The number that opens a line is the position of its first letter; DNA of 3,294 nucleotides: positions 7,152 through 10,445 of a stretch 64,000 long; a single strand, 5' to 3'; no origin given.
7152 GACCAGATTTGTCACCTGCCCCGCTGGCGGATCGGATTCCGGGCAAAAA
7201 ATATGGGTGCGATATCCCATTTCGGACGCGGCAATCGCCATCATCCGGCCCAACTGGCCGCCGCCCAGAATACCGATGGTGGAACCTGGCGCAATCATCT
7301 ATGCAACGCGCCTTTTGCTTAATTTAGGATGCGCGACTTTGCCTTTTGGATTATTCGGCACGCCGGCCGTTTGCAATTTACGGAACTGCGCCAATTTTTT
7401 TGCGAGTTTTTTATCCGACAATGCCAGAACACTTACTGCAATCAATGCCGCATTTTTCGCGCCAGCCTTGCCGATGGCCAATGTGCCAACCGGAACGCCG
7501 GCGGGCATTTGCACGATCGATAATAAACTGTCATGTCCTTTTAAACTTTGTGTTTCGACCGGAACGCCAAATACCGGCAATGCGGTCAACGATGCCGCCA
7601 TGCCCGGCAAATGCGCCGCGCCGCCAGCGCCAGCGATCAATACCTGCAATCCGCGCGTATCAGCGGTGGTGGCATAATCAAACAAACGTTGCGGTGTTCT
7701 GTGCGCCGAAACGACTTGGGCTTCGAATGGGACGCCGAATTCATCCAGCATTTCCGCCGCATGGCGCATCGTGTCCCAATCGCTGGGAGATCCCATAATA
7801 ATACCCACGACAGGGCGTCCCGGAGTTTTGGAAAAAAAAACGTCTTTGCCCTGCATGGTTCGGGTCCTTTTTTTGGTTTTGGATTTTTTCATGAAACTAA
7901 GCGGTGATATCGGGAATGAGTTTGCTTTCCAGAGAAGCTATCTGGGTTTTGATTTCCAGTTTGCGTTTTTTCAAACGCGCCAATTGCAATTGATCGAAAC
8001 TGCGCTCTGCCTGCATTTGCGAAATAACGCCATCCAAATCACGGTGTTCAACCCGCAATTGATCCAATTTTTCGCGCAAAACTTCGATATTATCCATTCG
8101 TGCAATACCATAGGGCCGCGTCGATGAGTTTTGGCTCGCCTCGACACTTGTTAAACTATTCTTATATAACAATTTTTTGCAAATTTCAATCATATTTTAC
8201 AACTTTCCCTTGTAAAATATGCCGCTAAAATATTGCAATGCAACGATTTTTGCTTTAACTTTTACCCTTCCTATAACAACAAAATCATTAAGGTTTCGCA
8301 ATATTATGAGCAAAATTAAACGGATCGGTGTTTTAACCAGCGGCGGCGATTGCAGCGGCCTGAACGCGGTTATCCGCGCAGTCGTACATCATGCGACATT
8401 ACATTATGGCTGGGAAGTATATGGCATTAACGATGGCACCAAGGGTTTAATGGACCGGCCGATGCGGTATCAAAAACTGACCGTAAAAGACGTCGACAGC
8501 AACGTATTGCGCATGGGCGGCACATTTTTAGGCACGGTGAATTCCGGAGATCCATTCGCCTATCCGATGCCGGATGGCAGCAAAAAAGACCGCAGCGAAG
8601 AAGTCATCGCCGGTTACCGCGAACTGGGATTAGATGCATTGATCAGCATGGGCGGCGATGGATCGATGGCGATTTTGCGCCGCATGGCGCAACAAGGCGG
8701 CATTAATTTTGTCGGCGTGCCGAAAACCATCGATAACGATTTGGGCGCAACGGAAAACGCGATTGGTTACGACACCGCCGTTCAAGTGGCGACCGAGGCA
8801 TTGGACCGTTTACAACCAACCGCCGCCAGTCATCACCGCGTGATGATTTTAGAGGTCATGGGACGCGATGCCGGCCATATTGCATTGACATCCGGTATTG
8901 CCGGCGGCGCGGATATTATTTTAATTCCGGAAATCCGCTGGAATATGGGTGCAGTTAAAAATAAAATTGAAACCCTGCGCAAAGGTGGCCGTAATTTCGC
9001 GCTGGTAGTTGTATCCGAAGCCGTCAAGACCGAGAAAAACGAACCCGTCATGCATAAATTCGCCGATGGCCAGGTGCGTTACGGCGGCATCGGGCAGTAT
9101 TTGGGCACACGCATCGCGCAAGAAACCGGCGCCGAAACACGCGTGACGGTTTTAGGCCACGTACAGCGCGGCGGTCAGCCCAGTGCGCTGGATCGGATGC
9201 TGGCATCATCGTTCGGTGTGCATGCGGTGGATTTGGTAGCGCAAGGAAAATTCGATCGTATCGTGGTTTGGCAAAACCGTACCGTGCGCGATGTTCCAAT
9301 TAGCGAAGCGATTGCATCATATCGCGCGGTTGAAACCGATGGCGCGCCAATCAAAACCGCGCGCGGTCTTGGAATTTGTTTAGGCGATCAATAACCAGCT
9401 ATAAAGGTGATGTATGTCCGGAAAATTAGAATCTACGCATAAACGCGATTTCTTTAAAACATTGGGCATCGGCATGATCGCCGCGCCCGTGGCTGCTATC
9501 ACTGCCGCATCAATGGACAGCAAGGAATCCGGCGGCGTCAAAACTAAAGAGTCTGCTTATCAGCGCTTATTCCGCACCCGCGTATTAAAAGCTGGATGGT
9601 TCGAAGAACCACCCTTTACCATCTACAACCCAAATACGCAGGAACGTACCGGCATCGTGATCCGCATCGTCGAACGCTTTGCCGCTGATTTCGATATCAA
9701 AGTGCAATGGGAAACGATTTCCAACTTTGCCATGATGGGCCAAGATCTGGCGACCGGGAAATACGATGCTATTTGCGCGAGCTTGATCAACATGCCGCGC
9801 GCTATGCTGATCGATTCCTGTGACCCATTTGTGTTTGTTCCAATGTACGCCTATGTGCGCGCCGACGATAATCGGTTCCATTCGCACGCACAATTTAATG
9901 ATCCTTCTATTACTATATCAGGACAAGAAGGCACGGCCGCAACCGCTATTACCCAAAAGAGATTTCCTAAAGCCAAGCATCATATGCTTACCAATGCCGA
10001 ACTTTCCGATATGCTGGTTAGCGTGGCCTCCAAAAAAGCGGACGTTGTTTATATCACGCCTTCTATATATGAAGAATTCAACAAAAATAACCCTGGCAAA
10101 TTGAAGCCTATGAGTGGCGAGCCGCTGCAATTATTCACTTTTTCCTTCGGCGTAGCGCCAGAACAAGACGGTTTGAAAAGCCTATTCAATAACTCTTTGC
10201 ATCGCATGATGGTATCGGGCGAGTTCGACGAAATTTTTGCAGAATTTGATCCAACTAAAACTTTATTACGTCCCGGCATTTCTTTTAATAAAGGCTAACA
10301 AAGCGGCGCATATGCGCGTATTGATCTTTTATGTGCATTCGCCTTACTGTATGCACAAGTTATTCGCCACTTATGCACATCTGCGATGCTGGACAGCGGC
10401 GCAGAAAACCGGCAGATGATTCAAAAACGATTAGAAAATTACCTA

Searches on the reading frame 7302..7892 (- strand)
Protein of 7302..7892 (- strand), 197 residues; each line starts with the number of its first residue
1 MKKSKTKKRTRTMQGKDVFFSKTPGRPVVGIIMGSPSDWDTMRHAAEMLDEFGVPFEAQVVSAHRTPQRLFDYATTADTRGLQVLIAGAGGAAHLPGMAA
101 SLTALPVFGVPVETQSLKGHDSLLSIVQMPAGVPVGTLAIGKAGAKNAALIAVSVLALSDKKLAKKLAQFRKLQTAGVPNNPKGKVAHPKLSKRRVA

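Call 34: search_protein_families(library=pfam, proteins=[window:7302-7892:-], max_evalue=0.001)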
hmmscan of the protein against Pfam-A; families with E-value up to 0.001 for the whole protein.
window:7302-7892:- (197 aa): 1 family
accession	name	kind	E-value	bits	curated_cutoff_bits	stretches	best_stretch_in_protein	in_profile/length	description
PF00731.26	AIRC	-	2e-63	212.8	30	1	29-174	2-145/148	AIR carboxylase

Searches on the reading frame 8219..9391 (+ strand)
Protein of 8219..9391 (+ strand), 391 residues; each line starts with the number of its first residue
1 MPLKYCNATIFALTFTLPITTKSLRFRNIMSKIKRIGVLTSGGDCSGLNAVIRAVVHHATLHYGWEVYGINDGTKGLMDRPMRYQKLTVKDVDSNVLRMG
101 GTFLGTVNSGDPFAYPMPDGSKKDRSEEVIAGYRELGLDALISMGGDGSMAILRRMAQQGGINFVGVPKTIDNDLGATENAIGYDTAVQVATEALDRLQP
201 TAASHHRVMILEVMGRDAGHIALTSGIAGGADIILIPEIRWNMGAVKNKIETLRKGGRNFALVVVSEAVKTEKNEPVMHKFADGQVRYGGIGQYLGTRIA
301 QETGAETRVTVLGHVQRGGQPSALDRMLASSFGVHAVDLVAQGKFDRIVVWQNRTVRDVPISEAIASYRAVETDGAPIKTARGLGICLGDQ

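Call 34: search_protein_families(library=pfam, proteins=[window:8219-9391:+], max_evalue=0.001)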
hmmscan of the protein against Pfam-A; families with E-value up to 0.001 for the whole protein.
window:8219-9391:+ (391 aa): 1 family
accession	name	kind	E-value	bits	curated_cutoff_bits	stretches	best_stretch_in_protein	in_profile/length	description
PF00365.25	PFK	-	9e-99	330.8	30.9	1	35-340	1-277/277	Phosphofructokinase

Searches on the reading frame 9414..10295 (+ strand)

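Call 34: search_protein_families(library=pfam, proteins=[window:9414-10295:+], max_evalue=0.001)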
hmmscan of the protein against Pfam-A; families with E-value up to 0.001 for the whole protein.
window:9414-10295:+ (294 aa): 1 family
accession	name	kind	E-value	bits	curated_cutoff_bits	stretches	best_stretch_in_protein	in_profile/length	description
PF00497.25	SBP_bac_3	-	3.1e-14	53.3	26.4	1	65-277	9-128/132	Bacterial extracellular solute-binding proteins, family 3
